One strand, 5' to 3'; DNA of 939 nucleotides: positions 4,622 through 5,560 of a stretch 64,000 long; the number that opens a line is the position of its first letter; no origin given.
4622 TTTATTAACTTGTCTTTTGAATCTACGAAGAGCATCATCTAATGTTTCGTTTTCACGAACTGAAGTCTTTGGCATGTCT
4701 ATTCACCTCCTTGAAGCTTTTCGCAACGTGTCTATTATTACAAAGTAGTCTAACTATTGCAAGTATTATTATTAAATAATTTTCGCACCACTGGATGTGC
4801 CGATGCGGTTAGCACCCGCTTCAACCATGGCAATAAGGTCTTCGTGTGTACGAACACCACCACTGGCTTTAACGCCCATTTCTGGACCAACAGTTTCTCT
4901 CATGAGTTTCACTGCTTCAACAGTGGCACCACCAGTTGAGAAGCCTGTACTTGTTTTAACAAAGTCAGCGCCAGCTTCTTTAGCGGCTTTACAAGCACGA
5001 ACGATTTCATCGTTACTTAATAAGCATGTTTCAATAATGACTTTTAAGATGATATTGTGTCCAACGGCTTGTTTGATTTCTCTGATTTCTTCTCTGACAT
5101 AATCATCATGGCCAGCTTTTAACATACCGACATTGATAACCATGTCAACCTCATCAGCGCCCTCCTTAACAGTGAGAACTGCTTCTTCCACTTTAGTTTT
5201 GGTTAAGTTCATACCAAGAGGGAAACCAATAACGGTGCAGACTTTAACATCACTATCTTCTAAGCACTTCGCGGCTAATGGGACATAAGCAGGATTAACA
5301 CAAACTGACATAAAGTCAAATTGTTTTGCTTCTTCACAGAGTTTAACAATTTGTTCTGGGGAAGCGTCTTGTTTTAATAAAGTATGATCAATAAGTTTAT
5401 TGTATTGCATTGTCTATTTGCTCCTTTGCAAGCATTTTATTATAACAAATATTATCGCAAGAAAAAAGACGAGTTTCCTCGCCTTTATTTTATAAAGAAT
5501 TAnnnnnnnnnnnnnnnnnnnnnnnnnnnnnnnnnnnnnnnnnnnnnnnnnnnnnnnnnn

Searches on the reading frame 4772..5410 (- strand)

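Call 92: search_protein_families(library=pfam, proteins=[window:4772-5410:-], max_evalue=0.001)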
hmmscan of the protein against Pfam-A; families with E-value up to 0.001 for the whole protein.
window:4772-5410:- (212 aa): 1 family
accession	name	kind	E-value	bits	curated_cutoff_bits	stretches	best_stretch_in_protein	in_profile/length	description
PF01791.15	DeoC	-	8.8e-22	78.3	23.8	1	6-206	5-221/229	DeoC/LacD family aldolase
